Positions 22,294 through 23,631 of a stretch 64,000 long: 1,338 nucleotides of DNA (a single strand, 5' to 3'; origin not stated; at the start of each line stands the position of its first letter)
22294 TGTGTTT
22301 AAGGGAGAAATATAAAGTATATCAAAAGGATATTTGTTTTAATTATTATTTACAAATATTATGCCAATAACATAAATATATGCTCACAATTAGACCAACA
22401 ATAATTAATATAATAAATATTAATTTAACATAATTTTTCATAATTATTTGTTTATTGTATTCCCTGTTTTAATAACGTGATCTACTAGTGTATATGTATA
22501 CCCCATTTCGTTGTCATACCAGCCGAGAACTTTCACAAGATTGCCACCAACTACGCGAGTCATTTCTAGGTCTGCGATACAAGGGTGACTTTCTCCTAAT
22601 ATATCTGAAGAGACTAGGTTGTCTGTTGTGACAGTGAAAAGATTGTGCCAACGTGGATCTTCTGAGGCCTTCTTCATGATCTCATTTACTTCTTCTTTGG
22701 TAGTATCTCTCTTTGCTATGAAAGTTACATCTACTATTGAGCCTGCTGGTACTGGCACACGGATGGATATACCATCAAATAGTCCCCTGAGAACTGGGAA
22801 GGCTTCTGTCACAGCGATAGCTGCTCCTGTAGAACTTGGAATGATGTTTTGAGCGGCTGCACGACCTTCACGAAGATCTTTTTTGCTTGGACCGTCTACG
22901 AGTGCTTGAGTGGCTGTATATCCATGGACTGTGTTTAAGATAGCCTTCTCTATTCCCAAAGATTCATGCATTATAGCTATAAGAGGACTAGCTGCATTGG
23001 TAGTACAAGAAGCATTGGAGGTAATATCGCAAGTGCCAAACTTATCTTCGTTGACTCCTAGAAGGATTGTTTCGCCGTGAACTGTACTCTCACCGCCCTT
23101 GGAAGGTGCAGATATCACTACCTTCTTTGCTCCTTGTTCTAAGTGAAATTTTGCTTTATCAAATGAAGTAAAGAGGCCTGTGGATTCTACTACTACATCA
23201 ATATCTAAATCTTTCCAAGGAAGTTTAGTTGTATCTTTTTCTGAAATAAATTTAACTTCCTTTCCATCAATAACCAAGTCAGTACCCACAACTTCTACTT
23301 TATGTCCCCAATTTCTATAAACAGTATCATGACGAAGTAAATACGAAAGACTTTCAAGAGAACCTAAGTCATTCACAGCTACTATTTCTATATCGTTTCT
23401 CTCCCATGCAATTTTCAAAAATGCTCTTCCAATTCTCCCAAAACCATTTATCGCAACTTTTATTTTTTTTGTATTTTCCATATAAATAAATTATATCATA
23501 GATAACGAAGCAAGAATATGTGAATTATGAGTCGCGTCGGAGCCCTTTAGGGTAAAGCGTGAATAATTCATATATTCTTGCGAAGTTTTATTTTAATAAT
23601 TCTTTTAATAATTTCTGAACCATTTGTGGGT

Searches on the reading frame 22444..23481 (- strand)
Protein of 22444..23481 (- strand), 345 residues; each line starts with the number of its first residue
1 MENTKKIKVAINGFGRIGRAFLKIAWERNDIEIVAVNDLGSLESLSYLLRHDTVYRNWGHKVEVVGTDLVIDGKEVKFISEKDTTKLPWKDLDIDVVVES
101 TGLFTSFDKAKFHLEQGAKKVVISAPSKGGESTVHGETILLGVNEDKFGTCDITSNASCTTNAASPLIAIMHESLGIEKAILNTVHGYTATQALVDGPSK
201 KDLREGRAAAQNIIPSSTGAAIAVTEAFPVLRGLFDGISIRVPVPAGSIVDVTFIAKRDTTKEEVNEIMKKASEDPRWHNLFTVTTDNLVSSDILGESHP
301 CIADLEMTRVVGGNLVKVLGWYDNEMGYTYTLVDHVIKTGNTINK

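Call 25: search_protein_families(library=pfam, proteins=[window:22444-23481:-], max_evalue=0.001)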
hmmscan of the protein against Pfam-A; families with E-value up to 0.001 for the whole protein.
window:22444-23481:- (345 aa): 2 families
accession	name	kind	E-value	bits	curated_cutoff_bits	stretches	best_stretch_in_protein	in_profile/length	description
PF02800.25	Gp_dh_C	-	3e-50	170.3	24.4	1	166-322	3-158/158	Glyceraldehyde 3-phosphate dehydrogenase, C-terminal domain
PF00044.30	Gp_dh_N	-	1.4e-35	122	31.7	1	7-106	1-100/101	Glyceraldehyde 3-phosphate dehydrogenase, NAD binding domain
